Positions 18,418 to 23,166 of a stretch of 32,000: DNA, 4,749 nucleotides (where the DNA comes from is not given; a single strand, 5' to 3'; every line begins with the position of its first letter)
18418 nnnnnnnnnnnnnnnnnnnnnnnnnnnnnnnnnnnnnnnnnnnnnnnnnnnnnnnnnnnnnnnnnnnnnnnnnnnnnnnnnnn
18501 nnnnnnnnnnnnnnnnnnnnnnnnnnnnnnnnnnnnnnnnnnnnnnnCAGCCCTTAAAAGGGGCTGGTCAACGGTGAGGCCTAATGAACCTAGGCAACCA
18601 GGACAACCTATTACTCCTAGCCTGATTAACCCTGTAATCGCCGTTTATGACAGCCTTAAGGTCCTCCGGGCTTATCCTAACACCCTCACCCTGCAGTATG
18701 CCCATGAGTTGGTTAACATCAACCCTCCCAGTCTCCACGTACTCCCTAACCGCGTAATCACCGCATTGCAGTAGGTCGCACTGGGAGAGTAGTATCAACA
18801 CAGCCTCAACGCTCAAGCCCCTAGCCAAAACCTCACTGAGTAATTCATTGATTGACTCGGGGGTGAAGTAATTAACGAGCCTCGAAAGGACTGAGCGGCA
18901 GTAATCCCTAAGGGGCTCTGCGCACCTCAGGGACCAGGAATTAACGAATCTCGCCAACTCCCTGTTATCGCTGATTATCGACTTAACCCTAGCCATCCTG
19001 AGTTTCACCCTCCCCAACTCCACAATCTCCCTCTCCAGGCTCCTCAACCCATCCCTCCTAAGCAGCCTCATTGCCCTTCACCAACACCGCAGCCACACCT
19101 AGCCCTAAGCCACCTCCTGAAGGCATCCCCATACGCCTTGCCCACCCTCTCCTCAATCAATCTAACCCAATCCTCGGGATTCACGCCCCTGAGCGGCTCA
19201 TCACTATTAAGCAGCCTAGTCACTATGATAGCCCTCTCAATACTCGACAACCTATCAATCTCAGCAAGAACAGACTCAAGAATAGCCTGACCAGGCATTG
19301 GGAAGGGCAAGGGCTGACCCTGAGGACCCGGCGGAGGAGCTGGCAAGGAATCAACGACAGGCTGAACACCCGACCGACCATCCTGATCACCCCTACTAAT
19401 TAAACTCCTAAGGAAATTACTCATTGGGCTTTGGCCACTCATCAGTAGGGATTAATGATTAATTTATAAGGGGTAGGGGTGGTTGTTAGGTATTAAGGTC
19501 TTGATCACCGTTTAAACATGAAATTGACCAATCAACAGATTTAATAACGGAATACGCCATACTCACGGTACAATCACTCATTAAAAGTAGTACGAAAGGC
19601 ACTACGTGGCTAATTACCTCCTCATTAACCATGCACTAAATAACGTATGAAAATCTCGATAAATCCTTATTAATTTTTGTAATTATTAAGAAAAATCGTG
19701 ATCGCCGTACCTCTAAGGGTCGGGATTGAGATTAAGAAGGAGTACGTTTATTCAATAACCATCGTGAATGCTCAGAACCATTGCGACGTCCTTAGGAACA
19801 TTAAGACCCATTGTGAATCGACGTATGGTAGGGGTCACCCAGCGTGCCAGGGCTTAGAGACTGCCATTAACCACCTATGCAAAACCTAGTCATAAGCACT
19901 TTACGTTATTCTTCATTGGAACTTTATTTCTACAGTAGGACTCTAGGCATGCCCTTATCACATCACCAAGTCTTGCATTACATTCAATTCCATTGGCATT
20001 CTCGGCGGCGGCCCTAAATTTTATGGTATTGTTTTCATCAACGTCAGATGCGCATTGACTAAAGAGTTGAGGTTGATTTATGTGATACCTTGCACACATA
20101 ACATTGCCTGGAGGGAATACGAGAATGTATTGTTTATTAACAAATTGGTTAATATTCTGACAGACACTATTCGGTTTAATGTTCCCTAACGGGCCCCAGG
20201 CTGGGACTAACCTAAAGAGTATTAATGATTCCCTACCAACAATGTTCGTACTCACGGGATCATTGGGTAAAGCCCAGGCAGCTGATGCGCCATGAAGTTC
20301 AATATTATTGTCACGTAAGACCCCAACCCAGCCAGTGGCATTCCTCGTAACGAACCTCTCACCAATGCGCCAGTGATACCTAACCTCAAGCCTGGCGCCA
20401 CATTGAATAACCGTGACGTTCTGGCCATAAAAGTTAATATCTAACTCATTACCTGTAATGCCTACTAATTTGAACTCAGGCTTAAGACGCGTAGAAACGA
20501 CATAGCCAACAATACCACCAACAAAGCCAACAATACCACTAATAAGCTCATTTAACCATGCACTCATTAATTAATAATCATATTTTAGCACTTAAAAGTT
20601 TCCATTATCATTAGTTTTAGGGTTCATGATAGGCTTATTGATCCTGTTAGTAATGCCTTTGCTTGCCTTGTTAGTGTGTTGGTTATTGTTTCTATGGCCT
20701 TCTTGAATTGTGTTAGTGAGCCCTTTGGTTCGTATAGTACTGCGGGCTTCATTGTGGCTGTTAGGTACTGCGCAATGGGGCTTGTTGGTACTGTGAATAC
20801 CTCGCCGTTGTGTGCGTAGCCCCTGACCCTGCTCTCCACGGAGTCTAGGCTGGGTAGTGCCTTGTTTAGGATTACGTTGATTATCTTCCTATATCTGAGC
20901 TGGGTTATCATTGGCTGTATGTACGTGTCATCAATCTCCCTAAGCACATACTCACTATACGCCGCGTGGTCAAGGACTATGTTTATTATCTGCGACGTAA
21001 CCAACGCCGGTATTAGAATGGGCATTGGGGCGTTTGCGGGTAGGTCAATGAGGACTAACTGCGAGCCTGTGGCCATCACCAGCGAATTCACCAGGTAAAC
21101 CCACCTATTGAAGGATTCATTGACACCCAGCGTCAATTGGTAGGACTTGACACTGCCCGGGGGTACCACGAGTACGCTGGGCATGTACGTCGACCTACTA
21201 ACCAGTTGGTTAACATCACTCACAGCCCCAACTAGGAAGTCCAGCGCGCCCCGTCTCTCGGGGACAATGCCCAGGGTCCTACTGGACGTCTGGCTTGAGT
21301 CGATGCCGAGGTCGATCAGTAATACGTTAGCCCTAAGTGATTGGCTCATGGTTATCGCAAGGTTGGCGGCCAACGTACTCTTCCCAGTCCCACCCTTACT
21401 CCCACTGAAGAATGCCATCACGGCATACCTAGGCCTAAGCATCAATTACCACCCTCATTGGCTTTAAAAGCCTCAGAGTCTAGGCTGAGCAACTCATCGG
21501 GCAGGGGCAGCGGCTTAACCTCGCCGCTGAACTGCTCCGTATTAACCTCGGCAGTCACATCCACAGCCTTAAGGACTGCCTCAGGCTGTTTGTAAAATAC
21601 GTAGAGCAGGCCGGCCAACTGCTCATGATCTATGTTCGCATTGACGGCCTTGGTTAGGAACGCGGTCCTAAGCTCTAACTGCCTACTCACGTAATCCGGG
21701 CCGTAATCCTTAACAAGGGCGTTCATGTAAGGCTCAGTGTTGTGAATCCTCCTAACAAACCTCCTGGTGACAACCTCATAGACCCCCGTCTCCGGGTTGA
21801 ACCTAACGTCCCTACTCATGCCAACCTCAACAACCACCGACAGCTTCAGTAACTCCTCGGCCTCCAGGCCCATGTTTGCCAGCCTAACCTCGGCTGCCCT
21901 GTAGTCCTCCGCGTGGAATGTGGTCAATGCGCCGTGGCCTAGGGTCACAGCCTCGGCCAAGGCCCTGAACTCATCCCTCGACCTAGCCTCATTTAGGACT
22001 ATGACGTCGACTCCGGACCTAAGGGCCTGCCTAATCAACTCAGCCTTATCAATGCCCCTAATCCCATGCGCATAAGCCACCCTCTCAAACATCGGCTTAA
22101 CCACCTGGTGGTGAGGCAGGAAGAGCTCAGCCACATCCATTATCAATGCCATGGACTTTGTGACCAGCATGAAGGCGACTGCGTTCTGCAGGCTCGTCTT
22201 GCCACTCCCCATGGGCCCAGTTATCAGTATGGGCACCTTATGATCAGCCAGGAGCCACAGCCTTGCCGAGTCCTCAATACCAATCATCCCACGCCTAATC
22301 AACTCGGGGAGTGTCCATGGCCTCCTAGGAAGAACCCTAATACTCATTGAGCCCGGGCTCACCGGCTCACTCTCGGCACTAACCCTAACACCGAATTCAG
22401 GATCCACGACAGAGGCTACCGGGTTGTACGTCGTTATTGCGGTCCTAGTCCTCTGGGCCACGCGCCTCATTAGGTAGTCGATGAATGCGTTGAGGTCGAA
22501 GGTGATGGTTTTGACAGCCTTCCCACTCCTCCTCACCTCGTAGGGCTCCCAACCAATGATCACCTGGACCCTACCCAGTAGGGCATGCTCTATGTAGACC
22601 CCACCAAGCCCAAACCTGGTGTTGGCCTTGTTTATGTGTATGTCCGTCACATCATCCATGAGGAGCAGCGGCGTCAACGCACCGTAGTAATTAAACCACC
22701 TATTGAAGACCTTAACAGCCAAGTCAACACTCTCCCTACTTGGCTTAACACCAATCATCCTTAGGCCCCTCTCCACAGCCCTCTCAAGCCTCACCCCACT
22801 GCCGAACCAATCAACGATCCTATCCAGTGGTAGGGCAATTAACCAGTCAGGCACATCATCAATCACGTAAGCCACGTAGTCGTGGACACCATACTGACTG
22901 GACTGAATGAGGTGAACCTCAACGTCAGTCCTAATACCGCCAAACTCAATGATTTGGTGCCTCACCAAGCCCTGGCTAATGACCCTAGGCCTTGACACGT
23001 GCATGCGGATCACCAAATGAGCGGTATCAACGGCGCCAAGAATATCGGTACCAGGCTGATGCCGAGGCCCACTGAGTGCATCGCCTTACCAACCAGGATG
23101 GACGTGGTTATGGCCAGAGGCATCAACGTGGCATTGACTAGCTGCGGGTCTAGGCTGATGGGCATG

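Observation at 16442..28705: Type IV pilus-like module joined to VirB4/VirB6/VirB2-like components: candidate Thermoproteales DNA-transfer (Ced/Ted/Ups-like) machine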

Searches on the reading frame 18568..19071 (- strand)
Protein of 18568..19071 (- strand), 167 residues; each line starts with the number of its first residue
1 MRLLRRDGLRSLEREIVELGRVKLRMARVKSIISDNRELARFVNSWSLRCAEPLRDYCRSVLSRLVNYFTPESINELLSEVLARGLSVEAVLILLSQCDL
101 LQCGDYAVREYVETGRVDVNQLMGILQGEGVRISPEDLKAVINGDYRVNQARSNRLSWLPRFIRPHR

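Call 5: search_protein_families(library=pfam, max_evalue=0.1, proteins=[window:18568-19071:-])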
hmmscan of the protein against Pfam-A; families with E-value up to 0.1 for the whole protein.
window:18568-19071:- (167 aa): 1 family
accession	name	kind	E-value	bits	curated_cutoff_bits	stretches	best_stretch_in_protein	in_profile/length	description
PF15292.12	Treslin_M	-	0.077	13.5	27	1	43-98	82-136/143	Treslin, M domain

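Call 99: search_protein_families(library=ncbifam, max_evalue=0.01, proteins=[window:18568-19071:-])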
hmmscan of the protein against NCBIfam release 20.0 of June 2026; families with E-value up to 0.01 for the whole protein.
window:18568-19071:- (167 aa): 0 families

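Call 109: search_protein_families(library=padloc, max_evalue=0.001, proteins=[window:18568-19071:-])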
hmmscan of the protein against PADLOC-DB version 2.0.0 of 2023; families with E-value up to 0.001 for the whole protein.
window:18568-19071:- (167 aa): 0 families

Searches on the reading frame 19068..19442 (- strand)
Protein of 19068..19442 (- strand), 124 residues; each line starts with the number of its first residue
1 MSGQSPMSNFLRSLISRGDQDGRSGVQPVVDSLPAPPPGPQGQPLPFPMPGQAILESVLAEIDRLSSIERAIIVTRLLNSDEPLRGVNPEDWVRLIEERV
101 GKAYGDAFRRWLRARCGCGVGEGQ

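Call 5: search_protein_families(library=pfam, max_evalue=0.1, proteins=[window:19068-19442:-])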
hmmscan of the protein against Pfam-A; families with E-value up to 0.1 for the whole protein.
window:19068-19442:- (124 aa): 1 family
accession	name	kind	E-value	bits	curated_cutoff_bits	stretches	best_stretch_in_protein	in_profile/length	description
PF18313.7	TLP1_add_C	-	0.096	13.1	26.1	0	49-82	18-51/83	Thiolase-like protein type 1 additional C-terminal domain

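Call 99: search_protein_families(library=ncbifam, max_evalue=0.01, proteins=[window:19068-19442:-])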
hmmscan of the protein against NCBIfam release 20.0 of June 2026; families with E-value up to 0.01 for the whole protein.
window:19068-19442:- (124 aa): 0 families

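Call 109: search_protein_families(library=padloc, max_evalue=0.001, proteins=[window:19068-19442:-])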
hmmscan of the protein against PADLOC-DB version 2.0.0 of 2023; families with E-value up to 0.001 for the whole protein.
window:19068-19442:- (124 aa): 0 families

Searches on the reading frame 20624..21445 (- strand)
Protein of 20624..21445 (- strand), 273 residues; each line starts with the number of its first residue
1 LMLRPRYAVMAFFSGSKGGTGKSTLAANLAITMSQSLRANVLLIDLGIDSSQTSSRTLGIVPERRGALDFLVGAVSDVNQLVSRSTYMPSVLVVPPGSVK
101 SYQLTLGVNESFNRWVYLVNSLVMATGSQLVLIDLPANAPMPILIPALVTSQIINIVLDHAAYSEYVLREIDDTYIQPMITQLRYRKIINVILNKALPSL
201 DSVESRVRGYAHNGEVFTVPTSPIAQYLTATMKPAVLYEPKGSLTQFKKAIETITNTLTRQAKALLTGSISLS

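Call 4: search_protein_families(library=pfam, max_evalue=0.1, proteins=[window:20624-21445:-])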
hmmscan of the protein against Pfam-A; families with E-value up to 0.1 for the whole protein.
window:20624-21445:- (273 aa): 7 families
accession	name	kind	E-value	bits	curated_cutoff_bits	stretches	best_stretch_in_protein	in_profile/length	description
PF01656.29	CbiA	-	2.6e-10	40.8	25.4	1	14-219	4-54/125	CobQ/CobB/MinD/ParA nucleotide binding domain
PF13614.12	AAA_31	-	5.1e-07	30.2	27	1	13-169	6-158/177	AAA domain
PF10609.15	ParA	-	0.00018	21.5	27.1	1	11-48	7-42/246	NUBPL iron-transfer P-loop NTPase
PF06564.18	CBP_BcsQ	-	0.00084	19.4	21.3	1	13-49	6-41/234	Cellulose biosynthesis protein BcsQ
PF02374.21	ArsA_ATPase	-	0.0019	17.9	24.3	1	12-44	4-35/305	Anion-transporting ATPase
PF06414.18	Zeta_toxin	-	0.052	13.4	22.3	0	9-45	17-50/199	Zeta toxin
PF09140.17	MipZ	-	0.059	13.1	20.7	1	13-52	5-41/262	ATPase MipZ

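Call 53: search_protein_families(library=ncbifam, max_evalue=0.01, proteins=[window:20624-21445:-])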
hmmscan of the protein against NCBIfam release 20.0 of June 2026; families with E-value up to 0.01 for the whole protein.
window:20624-21445:- (273 aa): 14 families
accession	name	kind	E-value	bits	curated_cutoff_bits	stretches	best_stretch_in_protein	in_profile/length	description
TIGR03018.1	pepcterm_TyrKin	hypoth_equivalog_domain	1.1e-09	38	230.65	1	12-137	39-158/207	XrtA-associated tyrosine autokinase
TIGR03371.1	cellulose_yhjQ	equivalog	1.7e-08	34.2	157.85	1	14-177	7-163/246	cellulose biosynthesis protein BcsQ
TIGR01007.1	eps_fam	subfamily_domain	2.3e-06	27.3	108.05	1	15-196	24-190/204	polysaccharide biosynthesis tyrosine autokinase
NF041546.1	ParA_partition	equivalog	1.1e-05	25.1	180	1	16-51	7-41/203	ParA family partition ATPase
TIGR03029.1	EpsG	equivalog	1.8e-05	24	313.8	1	9-100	105-190/274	chain length determinant protein tyrosine kinase EpsG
NF008568.0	PRK11519.1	equivalog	3.5e-05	22.2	1068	1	8-173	527-678/720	tyrosine-protein kinase Wzc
NF047398.1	AAA_KGGVGR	domain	5.4e-05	23.6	90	1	9-78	4-72/190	KGGVGR-motif variant AAA ATPase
TIGR01969.1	minD_arch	subfamily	7.3e-05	22.1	201.75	1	11-242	4-217/251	cell division ATPase MinD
NF053622.1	ATPseBagAMYCTU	equivalog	0.00016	21.2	400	1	15-46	13-43/325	ATPase BagA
NF041136.1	MrpORP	equivalog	0.00046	19.6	450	1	14-49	12-45/365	iron-sulfur cluster carrier protein MrpORP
NF033200.1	F430_CfbC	exception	0.0018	17.7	402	1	16-58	7-46/260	Ni-sirohydrochlorin a,c-diamide reductive cyclase ATP-dependent reductase subunit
TIGR03815.1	CpaE_hom_Actino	equivalog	0.0029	16.8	154.45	1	14-46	117-148/340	septum site-determining protein Ssd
NF041283.1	PrgP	equivalog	0.0048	16.2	400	1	14-54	8-48/297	ParA superfamily DNA segregation protein PrgP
TIGR01968.1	minD_bact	equivalog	0.0054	16.1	212.9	1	14-48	8-40/261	septum site-determining protein MinD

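Call 109: search_protein_families(library=padloc, max_evalue=0.001, proteins=[window:20624-21445:-])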
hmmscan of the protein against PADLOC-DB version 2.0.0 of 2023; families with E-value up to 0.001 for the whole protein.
window:20624-21445:- (273 aa): 1 family
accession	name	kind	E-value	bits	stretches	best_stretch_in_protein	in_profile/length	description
PDLC04559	PDC-M28B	-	0.00018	18.8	1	10-85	131-205/438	-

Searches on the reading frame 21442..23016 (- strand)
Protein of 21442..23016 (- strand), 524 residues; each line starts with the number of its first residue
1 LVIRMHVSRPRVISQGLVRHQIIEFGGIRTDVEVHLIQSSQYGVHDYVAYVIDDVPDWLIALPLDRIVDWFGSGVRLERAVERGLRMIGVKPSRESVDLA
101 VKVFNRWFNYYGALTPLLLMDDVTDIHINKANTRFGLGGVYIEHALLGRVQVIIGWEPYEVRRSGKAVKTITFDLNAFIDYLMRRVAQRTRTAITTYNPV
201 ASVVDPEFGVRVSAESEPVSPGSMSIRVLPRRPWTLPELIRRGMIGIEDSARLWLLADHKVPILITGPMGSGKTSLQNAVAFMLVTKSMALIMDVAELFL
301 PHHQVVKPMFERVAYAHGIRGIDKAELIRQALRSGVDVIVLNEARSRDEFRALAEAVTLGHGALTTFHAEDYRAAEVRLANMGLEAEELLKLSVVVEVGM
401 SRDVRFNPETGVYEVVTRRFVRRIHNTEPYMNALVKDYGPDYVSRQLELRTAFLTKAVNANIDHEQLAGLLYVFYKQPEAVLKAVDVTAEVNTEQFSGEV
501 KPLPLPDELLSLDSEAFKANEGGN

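Call 4: search_protein_families(library=pfam, max_evalue=0.1, proteins=[window:21442-23016:-])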
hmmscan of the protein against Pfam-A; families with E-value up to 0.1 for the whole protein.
window:21442-23016:- (524 aa): 12 families
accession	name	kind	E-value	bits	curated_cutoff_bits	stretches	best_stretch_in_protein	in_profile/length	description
PF00437.27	T2SSE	-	5.1e-22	78.5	24.9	1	218-391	100-267/370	Type II/IV secretion system protein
PF13555.12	AAA_29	-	0.0025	18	27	1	263-288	25-50/61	P-loop containing region of AAA domain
PF13476.12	AAA_23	-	0.0036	18.4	27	1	263-287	22-46/201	AAA domain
PF13191.12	AAA_16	-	0.0063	17.5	32.6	1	263-354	27-98/167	AAA ATPase domain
PF02463.25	SMC_N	-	0.0074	16.2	40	1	264-289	28-53/220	RecF/RecN/SMC N terminal domain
PF13238.12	AAA_18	-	0.013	16.4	29.4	1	263-287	1-29/128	AAA domain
PF20720.3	nSTAND3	-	0.035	14.2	27.2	1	258-291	16-48/155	Novel STAND NTPase 3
PF12775.13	AAA_7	-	0.055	13.5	25.8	0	255-283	28-56/181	P-loop containing dynein motor region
PF00004.35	AAA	-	0.057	14.3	21.2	0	263-299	1-35/131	ATPase family associated with various cellular activities (AAA)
PF02492.25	cobW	-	0.061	13.3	20.7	0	263-293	3-34/180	CobW/HypB/UreG, nucleotide-binding domain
PF00270.35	DEAD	-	0.08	13.1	26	0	262-350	16-109/167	DEAD/DEAH box helicase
PF01637.24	ATPase_2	-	0.096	12.9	33.2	0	254-284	14-44/225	ATPase domain predominantly from Archaea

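Call 12: search_solved_structures(query=window:21442-23016:-, max_evalue=0.001)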
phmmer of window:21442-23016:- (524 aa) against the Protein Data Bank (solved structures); distinct sequences matched with E-value up to 0.001: 27.
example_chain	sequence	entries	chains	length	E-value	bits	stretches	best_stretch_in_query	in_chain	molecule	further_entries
2oap_1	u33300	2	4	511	1.7e-19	73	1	169-386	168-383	Type II secretion system protein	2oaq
4ii7_A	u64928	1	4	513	1.1e-15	60.5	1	104-386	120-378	FlaI ATPase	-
4ihq_A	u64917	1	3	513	7e-15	57.8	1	104-386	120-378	FlaI ATPase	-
8rkd_E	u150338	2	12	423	2.9e-14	55.8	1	148-382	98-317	Pilus assembly ATPase CpaF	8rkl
8rjf_A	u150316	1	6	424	3e-14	55.8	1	148-382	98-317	Pilus assembly ATPase CpaF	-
9e24_A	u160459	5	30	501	5.5e-14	54.9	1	148-382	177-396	CpaF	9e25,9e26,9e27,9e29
6bge_A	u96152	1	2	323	1.3e-07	33.8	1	156-384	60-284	VirB11-like protein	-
1g6o_A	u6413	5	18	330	1.4e-07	33.7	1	156-384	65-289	CAG-ALPHA | virB11 homolog | Cag-alfa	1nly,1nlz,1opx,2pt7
5tsg_B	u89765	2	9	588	6.1e-07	31.6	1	257-386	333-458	Type IV pilus biogenesis ATPase PilB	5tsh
6olj_C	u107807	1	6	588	6.1e-07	31.6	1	257-386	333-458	Type IV pilus biogenesis ATPase PilB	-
5zfr_A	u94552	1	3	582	8e-07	31.3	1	262-386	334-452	Type IV pilus biogenesis ATPase PilB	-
2gza_A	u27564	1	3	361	2.3e-06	29.7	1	263-388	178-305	Type IV secretion system protein VirB11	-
5it5_F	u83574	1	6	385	3.9e-06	29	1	231-388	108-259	ATP binding motif-containing protein PilF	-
5oiu_A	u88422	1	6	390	4e-06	28.9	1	231-388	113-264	Type IV pilus assembly protein PilF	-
6ejf_A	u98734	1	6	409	4.4e-06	28.8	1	231-388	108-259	Type IV pilus assembly protein PilF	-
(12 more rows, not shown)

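Call 53: search_protein_families(library=ncbifam, max_evalue=0.01, proteins=[window:21442-23016:-])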
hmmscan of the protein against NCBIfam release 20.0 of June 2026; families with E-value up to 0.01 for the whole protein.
window:21442-23016:- (524 aa): 17 families
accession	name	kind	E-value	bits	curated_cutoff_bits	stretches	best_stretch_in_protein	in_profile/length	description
TIGR03819.1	heli_sec_ATPase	hypoth_equivalog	1.1e-25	90.6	373.15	1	170-384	87-302/340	TadA family conjugal transfer-associated ATPase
NF053672.1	bindosome_BasE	exception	3.4e-22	78.9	1000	1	181-381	189-390/512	bindosome assembly system ATPase subunit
NF058587.1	archaellum_moto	equivalog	8.9e-21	74.2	550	1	169-375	182-389/527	archaellum flagellar ATPase motor FlaI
TIGR02788.1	VirB11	equivalog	3.3e-18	65.8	249.95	1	259-392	143-275/308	P-type DNA transfer ATPase VirB11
TIGR02782.1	TrbB_P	equivalog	6.2e-14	52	304.55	1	181-386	56-259/303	P-type conjugative transfer ATPase TrbB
NF041000.1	ATPase_ComGA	equivalog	8.8e-13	47.8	300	1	207-391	79-254/267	competence type IV pilus ATPase ComGA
NF010407.0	PRK13833.1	subfamily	1.7e-09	37.5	499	1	164-394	47-274/323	conjugal transfer protein TrbB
NF053534.1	T4PilAsmATPsTfpB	equivalog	3.5e-09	35.6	850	1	261-398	337-466/584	type IV pilus assembly ATPase TfpB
NF010469.0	PRK13894.1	subfamily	8.2e-09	35.2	508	1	164-381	52-266/320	conjugal transfer ATPase TrbB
NF010425.0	PRK13851.1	equivalog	1.2e-08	34.2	461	1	260-371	162-272/344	type IV secretion system protein VirB11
TIGR02533.1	type_II_gspE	equivalog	3e-08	32.8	630.25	1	262-386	245-363/486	type II secretion system ATPase GspE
TIGR01420.1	pilT_fam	subfamily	1.5e-06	27.7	319.1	1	258-382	120-242/343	PilT/PilU family type 4a pilus ATPase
TIGR02538.1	type_IV_pilB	equivalog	1.8e-06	26.8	675.65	1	263-386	319-436/564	type IV-A pilus assembly ATPase PilB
NF007755.0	PRK10436.1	equivalog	3.4e-06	26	617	1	258-386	217-339/465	type II secretion system protein GspE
NF010475.0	PRK13900.1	equivalog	1.7e-05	24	389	1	259-387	159-287/333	type IV secretion system ATPase VirB11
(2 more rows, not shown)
